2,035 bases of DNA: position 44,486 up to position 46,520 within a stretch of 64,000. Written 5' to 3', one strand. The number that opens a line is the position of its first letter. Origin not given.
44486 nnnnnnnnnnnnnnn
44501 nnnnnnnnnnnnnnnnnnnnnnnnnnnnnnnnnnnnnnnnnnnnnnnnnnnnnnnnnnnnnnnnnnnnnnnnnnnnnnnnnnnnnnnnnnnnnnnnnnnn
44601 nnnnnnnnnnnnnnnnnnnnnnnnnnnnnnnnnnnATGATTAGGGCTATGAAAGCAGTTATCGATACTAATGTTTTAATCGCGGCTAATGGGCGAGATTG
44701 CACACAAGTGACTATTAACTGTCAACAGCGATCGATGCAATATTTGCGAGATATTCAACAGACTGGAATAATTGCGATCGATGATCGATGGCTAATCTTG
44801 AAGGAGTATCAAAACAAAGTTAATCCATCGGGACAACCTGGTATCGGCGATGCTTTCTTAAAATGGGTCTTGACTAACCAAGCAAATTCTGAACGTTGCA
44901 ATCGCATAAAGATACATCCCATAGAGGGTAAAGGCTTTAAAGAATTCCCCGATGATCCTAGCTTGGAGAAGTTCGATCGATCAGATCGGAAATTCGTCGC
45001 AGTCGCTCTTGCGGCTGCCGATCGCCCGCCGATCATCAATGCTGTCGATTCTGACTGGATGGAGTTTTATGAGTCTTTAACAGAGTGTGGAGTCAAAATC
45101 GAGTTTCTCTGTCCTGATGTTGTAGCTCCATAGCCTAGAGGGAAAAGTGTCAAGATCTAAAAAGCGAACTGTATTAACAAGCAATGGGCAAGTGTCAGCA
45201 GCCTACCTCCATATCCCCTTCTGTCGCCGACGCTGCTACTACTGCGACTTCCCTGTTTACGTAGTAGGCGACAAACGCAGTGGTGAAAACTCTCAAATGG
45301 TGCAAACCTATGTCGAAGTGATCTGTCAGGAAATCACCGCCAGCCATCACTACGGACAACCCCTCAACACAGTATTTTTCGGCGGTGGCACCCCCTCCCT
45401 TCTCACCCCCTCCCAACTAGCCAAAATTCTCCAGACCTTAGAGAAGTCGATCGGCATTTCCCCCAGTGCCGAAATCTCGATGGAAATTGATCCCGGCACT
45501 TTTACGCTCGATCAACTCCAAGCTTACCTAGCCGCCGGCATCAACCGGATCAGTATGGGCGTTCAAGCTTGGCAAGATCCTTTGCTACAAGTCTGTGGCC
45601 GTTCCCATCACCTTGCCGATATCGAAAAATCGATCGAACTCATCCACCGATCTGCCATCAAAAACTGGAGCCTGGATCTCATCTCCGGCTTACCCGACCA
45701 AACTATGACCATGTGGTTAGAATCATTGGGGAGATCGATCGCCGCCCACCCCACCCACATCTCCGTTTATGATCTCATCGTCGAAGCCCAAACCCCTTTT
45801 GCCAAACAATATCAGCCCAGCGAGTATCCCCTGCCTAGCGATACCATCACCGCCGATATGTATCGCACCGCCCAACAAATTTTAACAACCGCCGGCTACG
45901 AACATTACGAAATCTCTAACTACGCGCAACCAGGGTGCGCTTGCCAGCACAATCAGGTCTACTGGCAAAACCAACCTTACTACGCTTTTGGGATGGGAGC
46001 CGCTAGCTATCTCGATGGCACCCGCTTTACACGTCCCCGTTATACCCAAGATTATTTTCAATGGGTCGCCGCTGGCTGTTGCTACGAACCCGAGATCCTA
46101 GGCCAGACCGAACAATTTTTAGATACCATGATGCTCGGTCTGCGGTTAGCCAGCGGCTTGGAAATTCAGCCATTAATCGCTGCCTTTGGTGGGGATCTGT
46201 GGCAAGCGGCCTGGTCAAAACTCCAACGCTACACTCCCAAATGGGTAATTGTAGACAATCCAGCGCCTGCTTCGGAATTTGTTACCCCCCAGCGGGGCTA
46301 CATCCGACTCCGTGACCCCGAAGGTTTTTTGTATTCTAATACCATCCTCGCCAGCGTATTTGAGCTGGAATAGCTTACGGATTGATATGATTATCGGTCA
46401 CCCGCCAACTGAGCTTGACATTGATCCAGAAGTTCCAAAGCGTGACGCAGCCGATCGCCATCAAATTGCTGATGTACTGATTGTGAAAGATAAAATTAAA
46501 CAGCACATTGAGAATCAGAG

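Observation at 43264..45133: ABC/OLD-type ATPase plus overlapping PIN-like nuclease in a low-GC islet: candidate uncharacterised two-gene defence or abortive-infection module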

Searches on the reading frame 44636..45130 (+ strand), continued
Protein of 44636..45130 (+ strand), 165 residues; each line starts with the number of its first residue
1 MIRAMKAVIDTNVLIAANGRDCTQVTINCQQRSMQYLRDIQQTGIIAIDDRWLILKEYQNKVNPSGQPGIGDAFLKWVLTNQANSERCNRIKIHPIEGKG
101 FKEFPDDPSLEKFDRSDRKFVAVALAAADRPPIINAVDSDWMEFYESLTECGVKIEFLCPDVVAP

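Call 39: search_protein_families(library=padloc, proteins=[L070:335-3229:+, L002:11214-14549:+, L069:2382-4082:-, L006:1771-5370:+, L036:37-1530:+, L079:4540-6108:+, L076:3868-5967:-, L022:3693-8315:+, L022:10548-14489:+], max_evalue=0.00001)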
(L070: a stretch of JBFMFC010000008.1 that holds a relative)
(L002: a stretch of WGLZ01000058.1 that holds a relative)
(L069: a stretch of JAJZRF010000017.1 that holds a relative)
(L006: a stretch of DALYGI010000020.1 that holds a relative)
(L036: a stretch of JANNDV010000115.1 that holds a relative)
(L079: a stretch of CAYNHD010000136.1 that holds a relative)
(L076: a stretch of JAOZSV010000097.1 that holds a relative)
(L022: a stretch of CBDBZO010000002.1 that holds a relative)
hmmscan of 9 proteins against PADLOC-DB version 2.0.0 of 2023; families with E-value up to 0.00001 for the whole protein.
L070:335-3229:+ (964 aa): 7 families
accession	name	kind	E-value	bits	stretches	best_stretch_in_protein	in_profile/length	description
PDLC00660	HmaB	-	0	1594.6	1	2-952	8-960/967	DNA-adenine methylase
PDLC00661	HmaB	-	0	1488.1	1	2-952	7-966/973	DNA-adenine methylase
PDLC03352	MTase_II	-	1.6e-30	103.7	2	399-592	406-599/1023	Type II methyltransferase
PDLC03233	MTase_II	-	4.5e-29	99.5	1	230-776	184-706/731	Type II methyltransferase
PDLC02189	DUF1156_MTase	-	1e-20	71.6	2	128-172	163-207/944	-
PDLC03314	MTase_II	-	1.7e-14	50.9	2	553-719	542-683/944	Type II methyltransferase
PDLC03322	MTase_II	-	8.1e-06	23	0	132-168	68-104/446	Type II methyltransferase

L002:11214-14549:+ (1111 aa): 2 families
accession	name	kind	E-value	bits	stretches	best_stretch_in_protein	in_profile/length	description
PDLC00662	HmaC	-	0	1093.9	1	168-1109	3-940/941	AAA+ ATPase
PDLC02192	DUF499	-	4.4e-49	165.2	1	209-847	34-633/1022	-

L069:2382-4082:- (566 aa): 9 families
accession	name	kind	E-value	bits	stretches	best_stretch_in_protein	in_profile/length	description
PDLC04135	mad3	-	8.6e-53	178.2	2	466-546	256-340/374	mads_3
PDLC02980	AriA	-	7.7e-19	66.8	0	55-73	2-20/304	-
PDLC04140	mad8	-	9.9e-14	49.6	0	37-222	12-209/314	mads_8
PDLC04164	AriA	-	1.3e-08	32.7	0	468-521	166-222/253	-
PDLC03878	NsnB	-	4.1e-08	31.4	0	481-536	226-284/345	-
PDLC04892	PDC-S06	-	2.2e-07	27.6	0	472-536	612-681/843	-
PDLC00290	PtuA1|PtuA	-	2.6e-07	28.3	0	55-118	26-94/414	AAA ATPase domain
PDLC02914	ATPase-Toprim_I-B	-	1.1e-06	26.2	0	185-270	183-274/443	-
PDLC00303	PtuA1|PtuA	-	3.1e-06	24.6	0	382-405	12-36/386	AAA ATPase domain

L006:1771-5370:+ (1199 aa): 53 families (the best 25 are shown)
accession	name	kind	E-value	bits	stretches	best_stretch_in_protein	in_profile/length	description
PDLC00659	HmaA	-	0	1682.3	1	1-1194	1-1173/1176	SNF2 helicase / DEAD-box helicase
PDLC02620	DrmD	-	8.5e-131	435.8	1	97-710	92-686/1060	DrmD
PDLC02500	BrxHI|BrxHII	-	4.6e-104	347.8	1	91-713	77-682/933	BrxHI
PDLC02621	DrmD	-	3.2e-98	328.3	1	123-1011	139-1007/1040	DrmD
PDLC02504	BrxHI|BrxHII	-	1e-89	299.7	1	78-763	83-737/971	BrxHII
PDLC02572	DrmA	-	2.1e-73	245.8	1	123-660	136-686/1043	DrmA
PDLC02632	DrmD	-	5.1e-68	228.1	1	124-617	142-638/662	DrmD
PDLC02633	DrmD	-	3.9e-58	195.1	1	117-607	137-631/839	DrmD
PDLC02619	DrmD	-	3e-57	192.4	2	94-543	22-450/872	DrmD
PDLC02623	DrmD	-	5.2e-55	184.7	3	328-805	402-826/1040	DrmD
PDLC02624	DrmD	-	5.1e-47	158.7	1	143-635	2-504/652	DrmD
PDLC02634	DrmD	-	5.6e-44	148.2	1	102-635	89-614/900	DrmD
PDLC02843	DpdE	-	6.1e-41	138.3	2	97-291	151-318/1091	DpdE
PDLC02840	DpdE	-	1.8e-40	137.1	2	97-290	152-322/1091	DpdE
PDLC02853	DpdE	-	1.2e-35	120.8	2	78-398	71-408/985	DpdE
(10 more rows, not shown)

L036:37-1530:+ (497 aa): 0 families

L079:4540-6108:+ (522 aa): 0 families

L076:3868-5967:- (699 aa): 1 family
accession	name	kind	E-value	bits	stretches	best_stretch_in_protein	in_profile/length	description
PDLC02919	HEAT-ARM_XIII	-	5.4e-21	71.8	1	113-325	86-278/1972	-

L022:3693-8315:+ (1540 aa): 0 families

L022:10548-14489:+ (1313 aa): 0 families

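Call 40: search_protein_families(library=ncbifam, proteins=[L070:335-3229:+, L002:11214-14549:+, L069:2382-4082:-, L006:1771-5370:+, L036:37-1530:+, L079:4540-6108:+, L076:3868-5967:-, L022:3693-8315:+, L022:10548-14489:+], max_evalue=0.00001)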
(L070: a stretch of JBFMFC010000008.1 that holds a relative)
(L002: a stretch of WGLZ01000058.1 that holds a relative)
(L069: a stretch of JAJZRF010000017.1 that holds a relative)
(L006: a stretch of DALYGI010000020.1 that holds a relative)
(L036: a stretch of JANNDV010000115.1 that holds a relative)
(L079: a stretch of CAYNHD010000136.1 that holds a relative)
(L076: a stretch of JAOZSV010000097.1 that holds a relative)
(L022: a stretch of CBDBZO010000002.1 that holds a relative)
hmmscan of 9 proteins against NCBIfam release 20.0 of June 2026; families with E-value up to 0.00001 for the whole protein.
L070:335-3229:+ (964 aa): 1 family
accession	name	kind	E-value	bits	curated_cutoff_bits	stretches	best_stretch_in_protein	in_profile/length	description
NF042963.1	DUF1156_antiphage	equivalog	2e-31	109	1000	2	466-773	491-770/960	anti-phage-associated DUF1156 domain-containing protein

L002:11214-14549:+ (1111 aa): 1 family
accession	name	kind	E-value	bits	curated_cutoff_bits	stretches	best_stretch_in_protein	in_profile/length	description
NF042962.1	DUF499_antiphage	equivalog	1.5e-55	188.7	1200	1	204-858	29-639/1025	anti-phage-associated DUF499 domain-containing protein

L069:2382-4082:- (566 aa): 191 families (the best 25 are shown)
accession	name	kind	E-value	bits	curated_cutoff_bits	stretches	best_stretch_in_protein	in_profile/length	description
NF050005.1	ABC_ATPase_Uup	equivalog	5.6e-127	424.6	900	2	25-533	2-500/636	ATP-binding cassette ATPase Uup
NF000355.4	ribo_prot_ABC_F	equivalog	8.1e-124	414.2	380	3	26-322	2-251/499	ribosomal protection-like ABC-F family protein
NF008358.0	PRK11147.1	equivalog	1.2e-119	400.3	936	2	25-532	2-499/635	ABC transporter ATP-binding protein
NF011646.0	PRK15064.1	equivalog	2e-117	392.8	762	1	26-563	1-528/530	ABC-F family ATPase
NF007921.0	PRK10636.1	equivalog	3.5e-116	389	917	2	111-559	78-516/638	ABC transporter ATP-binding protein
TIGR03719.1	ABC_ABC_ChvD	subfamily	6e-114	381.6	806.75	1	28-561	6-532/552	energy-dependent translational throttle protein EttA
NF008775.0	PRK11819.1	equivalog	6.6e-114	381.5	599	1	28-560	8-533/556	energy-dependent translational throttle protein EttA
NF000171.1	ABCF_producer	exception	1.9e-98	330.3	800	3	27-308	4-284/541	TlrC/CarA/OleB/SrmB family ABC-F type ribosomal protection protein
NF000168.2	ABCF_Msr_all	exception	1e-93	314.6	680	5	310-511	258-446/487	Msr family ABC-F type ribosomal protection protein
NF000170.2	ABCF_Vga_all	exception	4.3e-83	279.6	725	3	313-562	233-472/521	Vga family ABC-F type ribosomal protection protein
NF000166.1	ABCF_CarA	exception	1.8e-80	270.7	1050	3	28-308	7-294/556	ABC-F type ribosomal protection protein Car(A)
NF000514.1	ABCF_OptrA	exception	1e-78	265.3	1450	1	39-556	33-545/655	ABC-F type ribosomal protection protein OptrA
NF000169.2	ABCF_Sal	exception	3.8e-76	256.9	725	2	140-545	84-503/542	Sal family ABC-F type ribosomal protection protein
NF043038.1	ABCF_CplR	exception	1.3e-72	245.3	780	3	377-561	308-487/544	ABC-F type ribosomal protection protein CplR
NF000167.2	ABCF_Lsa_all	exception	2.1e-61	208.4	750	4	464-560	108-203/492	Lsa family ABC-F type ribosomal protection protein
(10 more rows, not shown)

L006:1771-5370:+ (1199 aa): 26 families (the best 25 are shown)
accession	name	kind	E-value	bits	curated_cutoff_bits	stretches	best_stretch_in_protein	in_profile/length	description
NF038317.1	DISARM_DrmD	equivalog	3.1e-112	376.7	610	1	118-1011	120-991/1021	DISARM system SNF2-like helicase DrmD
NF041062.1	DpdE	equivalog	5.7e-57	193.4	500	2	97-291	146-318/1048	protein DpdE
NF038318.1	DISARM_DrmD_b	equivalog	9.3e-56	189.5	950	2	93-549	18-453/868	DISARM system SNF2-like helicase DrmD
NF003426.0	PRK04914.1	equivalog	4e-54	184.2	576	2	87-294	136-342/959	RNA polymerase-associated protein RapA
NF042964.1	phospholipD_antiphage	equivalog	4.2e-50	171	1100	2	346-649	569-834/895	phospholipase D-like domain-containing anti-phage protein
NF058637.1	helic_SCO1167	equivalog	5.3e-20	71.1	1200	1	528-641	798-911/932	SCO1167/SCO6262 family helicase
NF053675.1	pilus_reg_Snf2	equivalog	9.4e-19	67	1100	1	485-625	862-993/1029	pilus expression-regulating Snf2 family helicase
NF041790.1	anti-phage_ZorD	equivalog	4e-12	44.9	1500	1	507-611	923-1031/1035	type I Zorya anti-phage system protein ZorD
NF053711.1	RNA_heli_RhlE1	exception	3.2e-11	42.6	750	1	507-608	245-342/434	RNA helicase RhlE1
NF010337.0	PRK13766.1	equivalog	3.9e-11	41.8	610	1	485-631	349-492/781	Hef nuclease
NF008394.0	PRK11192.1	equivalog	6.7e-11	41.7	507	1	507-606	248-343/441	ATP-dependent RNA helicase SrmB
NF053631.1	RNA_helic_CshA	equivalog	7.9e-11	41.5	646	1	528-611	256-338/434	degradosome RNA helicase CshA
TIGR01389.1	recQ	equivalog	1.3e-10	40.4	640.2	1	487-611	213-325/591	DNA helicase RecQ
TIGR00643.1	recG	equivalog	5.3e-10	38.6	659.4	0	109-270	243-396/629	ATP-dependent DNA helicase RecG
NF008744.0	PRK11776.1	equivalog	8.3e-10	37.8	524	1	509-618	245-350/460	ATP-dependent RNA helicase DbpA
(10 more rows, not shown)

L036:37-1530:+ (497 aa): 0 families

L079:4540-6108:+ (522 aa): 26 families (the best 25 are shown)
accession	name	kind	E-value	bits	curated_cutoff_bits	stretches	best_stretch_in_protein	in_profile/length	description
TIGR01085.1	murE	subfamily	1.5e-134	449.5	257.3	1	27-505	7-471/472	UDP-N-acetylmuramyl-tripeptide synthetase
NF001126.0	PRK00139.1-4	equivalog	7.3e-127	423.8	373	1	25-505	24-482/486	UDP-N-acetylmuramoyl-L-alanyl-D-glutamate--2,6-diaminopimelate ligase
NF001124.0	PRK00139.1-2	equivalog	8.6e-123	410.7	476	1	26-506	30-493/500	UDP-N-acetylmuramoyl-L-alanyl-D-glutamate--2,6-diaminopimelate ligase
NF008896.0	PRK11929.1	equivalog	1.3e-121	407.2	1023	1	20-506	25-499/965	bifunctional UDP-N-acetylmuramoyl-L-alanyl-D-glutamate--2,6-diaminopimelate ligase MurE/UDP-N-acetylmuramoyl-tripeptide--D-alanyl-D-alanine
NF001123.0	PRK00139.1-1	equivalog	2.4e-87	293.6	586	1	3-502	4-486/493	UDP-N-acetylmuramoyl-L-alanyl-D-glutamate--2,6-diaminopimelate ligase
NF010628.0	PRK14022.1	equivalog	1.8e-62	211.7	536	1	27-484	38-459/483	UDP-N-acetylmuramoyl-L-alanyl-D-glutamate--L-lysine ligase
NF001130.0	PRK00139.2-4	equivalog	1.1e-43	149.8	715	2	29-227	36-235/516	UDP-N-acetylmuramoyl-L-alanyl-D-glutamate--2,6-diaminopimelate ligase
NF001129.0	PRK00139.2-3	equivalog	8.6e-41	140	762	1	52-487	66-496/517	UDP-N-acetylmuramoyl-L-alanyl-D-glutamate--2,6-diaminopimelate ligase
TIGR01143.1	murF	subfamily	6.9e-36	124.1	288.6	2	33-131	5-100/418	UDP-N-acetylmuramoyl-tripeptide--D-alanyl-D-alanine ligase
TIGR02068.2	cya_phycin_syn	equivalog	6e-32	110.6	850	1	102-483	476-852/862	cyanophycin synthetase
NF001127.0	PRK00139.2-1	equivalog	7.8e-32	110.6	997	1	55-495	60-500/520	UDP-N-acetylmuramoyl-L-alanyl-D-glutamate--2,6-diaminopimelate ligase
NF010623.0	PRK14016.1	subfamily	6.8e-29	100.6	877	1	103-479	478-850/871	cyanophycin synthetase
NF008041.0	PRK10773.1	equivalog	4.1e-23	81.8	551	1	27-392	27-359/453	UDP-N-acetylmuramoyl-tripeptide--D-alanyl-D-alanine ligase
NF001131.0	PRK00139.2-5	equivalog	4.2e-23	81.9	1000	1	77-228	81-234/483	UDP-N-acetylmuramoyl-L-alanyl-D-glutamate--2,6-diaminopimelate ligase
TIGR01082.1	murC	equivalog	6.5e-22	78.2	335.1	1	199-482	170-440/449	UDP-N-acetylmuramate--L-alanine ligase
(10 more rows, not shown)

L076:3868-5967:- (699 aa): 1 family
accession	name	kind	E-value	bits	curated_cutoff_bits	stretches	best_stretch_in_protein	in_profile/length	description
TIGR02608.1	delta_60_rpt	domain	1.3e-07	31.4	76.5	0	575-593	3-21/55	delta-60 repeat domain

L022:3693-8315:+ (1540 aa): 1 family
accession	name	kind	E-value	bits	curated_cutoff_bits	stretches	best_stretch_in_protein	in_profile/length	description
TIGR02900.1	spore_V_B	equivalog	8.6e-06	24.8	372.3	1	956-1024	3-71/488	stage V sporulation protein B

L022:10548-14489:+ (1313 aa): 0 families

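Call 49: search_solved_structures(query=A1, max_evalue=10, show_alignments=4)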
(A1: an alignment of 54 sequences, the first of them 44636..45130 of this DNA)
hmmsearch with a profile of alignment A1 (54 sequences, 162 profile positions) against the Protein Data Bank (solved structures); distinct sequences matched with E-value up to 10: 2.
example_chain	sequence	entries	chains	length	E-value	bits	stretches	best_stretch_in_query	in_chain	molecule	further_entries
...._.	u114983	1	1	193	9.8e-05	25.3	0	26-56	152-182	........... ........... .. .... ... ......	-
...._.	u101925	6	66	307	1.2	12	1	55-102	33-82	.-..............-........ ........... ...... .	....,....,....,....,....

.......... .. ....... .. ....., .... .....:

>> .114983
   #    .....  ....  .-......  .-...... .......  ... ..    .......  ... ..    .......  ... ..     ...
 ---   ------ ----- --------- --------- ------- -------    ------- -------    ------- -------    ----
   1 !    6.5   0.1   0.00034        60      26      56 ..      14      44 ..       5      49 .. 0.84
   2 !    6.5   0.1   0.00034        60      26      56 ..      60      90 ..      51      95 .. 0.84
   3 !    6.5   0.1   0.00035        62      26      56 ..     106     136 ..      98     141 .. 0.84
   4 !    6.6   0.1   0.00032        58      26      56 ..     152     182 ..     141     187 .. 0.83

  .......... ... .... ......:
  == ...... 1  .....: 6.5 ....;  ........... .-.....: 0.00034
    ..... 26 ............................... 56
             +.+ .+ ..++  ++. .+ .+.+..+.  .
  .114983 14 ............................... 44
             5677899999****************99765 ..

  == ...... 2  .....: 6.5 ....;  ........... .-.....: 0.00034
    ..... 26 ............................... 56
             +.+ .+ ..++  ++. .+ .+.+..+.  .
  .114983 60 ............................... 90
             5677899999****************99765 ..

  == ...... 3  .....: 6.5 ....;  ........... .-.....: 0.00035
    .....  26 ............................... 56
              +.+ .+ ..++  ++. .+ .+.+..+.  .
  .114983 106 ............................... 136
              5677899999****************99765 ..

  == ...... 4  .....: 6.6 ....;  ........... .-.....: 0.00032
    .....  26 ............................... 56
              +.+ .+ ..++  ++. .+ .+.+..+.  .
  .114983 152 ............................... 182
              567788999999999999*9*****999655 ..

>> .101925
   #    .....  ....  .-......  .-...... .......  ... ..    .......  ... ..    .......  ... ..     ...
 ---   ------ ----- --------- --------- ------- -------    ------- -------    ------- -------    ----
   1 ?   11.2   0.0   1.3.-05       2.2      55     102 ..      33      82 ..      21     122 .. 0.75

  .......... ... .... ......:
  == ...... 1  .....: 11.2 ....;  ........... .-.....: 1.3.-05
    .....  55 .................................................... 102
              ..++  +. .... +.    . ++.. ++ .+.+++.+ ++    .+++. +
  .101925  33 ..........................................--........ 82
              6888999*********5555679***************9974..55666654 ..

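Call 50: search_protein_families(library=pfam, alignment_id=A1, max_evalue=1)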
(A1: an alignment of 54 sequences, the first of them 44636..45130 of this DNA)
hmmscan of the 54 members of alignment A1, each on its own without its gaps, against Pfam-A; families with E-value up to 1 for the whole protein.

A. member 1, window:44636-45130:+ (165 aa): 1 family
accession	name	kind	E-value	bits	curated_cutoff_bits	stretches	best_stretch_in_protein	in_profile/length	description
PF13470.12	PIN_3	-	0.03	15.6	27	1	6-127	1-104/115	PIN domain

B. families by the number of members that match (of 54 scanned): 17 families
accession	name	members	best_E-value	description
PF13470.12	PIN_3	32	0.00064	PIN domain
PF25102.1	DUF7810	3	0.024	Family of unknown function (DUF7810)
PF22995.2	C2CH-3rd_BIRD-IDD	3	0.26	BIRD-IDD transcription factor, third C2HC zinc finger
PF25007.1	DYH2-5-8_CC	2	0.016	Dynein axonemal heavy chain 2/5/8 coiled-coil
PF04489.18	DUF570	2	0.097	Protein of unknown function (DUF570)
PF04843.18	Herpes_teg_N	1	0.0041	Herpesvirus tegument protein, N-terminal conserved region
PF17885.6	Smoa_sbd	1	0.019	Styrene monooxygenase A putative substrate binding domain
PF10353.14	DUF2430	1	0.04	Protein of unknown function (DUF2430)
PF11843.13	DUF3363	1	0.066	Protein of unknown function (DUF3363)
PF09837.15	DUF2064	1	0.076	Uncharacterized protein conserved in bacteria (DUF2064)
PF04528.19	Adeno_E4_34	1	0.084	Adenovirus early E4 34 kDa protein conserved region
PF06627.17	DUF1153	1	0.14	Protein of unknown function (DUF1153)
PF23175.1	bHLH_STRA8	1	0.15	Stimulated by retinoic acid gene 8 protein bHLH domain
PF01850.27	PIN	1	0.19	PIN domain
PF14338.12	Mrr_N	1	0.27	Mrr N-terminal domain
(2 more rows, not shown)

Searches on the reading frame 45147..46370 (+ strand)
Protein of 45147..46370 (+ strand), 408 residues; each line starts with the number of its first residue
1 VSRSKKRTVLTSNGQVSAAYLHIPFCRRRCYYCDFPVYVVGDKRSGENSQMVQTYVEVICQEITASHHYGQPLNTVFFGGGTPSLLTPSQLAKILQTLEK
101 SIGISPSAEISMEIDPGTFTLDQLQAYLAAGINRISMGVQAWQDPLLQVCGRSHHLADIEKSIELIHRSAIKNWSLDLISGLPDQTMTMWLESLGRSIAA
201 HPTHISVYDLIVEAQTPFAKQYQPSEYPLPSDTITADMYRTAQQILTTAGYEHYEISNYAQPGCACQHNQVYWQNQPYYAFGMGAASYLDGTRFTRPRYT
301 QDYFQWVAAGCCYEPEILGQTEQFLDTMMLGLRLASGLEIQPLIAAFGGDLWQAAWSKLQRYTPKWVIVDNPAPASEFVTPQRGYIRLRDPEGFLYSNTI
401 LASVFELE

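Call 28: find_related_loci(query=window:45147-46370:+, collection=metagenome_contigs, flank=7000)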
Query window:45147-46370:+ (408 aa) in metagenome_contigs; peptide patterns used: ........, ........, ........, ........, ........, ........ (x = any residue, [..] = any of these).
266 stretches matched a pattern; 231 encode a relative of the query (tblastn E <= 1e-3); the best 80 are kept; 80 distinct loci.
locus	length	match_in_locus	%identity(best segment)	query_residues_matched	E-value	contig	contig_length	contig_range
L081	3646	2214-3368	58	17-408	5e-159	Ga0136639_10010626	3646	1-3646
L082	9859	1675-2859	56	9-408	4e-150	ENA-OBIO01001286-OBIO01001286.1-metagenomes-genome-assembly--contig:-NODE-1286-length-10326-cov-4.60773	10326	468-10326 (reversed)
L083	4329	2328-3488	56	17-408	6e-153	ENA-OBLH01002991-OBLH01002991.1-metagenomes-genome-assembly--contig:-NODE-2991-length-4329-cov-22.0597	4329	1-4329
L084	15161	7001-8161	56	17-408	3e-149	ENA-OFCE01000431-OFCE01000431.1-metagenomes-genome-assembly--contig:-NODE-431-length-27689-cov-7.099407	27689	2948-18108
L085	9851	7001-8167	57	17-405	4e-149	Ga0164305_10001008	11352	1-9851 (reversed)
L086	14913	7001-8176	55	4-406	6e-149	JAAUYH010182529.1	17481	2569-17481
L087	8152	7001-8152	58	4-398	7e-149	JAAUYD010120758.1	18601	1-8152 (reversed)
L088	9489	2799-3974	55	4-406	5e-149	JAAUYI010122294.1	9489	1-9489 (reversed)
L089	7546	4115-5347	56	5-405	7e-148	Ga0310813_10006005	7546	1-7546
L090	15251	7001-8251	53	1-405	1e-147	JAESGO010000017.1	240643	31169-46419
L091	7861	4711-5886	54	4-406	2e-147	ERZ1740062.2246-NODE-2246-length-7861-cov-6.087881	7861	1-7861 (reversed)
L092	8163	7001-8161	56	2-401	2e-147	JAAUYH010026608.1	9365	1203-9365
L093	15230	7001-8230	55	3-405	3e-147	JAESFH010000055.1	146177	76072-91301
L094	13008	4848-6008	56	17-408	2e-146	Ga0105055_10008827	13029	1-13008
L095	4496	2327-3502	53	4-406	2e-149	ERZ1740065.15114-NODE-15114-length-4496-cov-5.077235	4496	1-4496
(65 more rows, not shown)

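Call 65: search_protein_families(library=padloc, proteins=[window:45147-46370:+], max_evalue=0.00001)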
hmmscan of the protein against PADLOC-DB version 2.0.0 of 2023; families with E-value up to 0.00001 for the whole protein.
window:45147-46370:+ (408 aa): 0 families
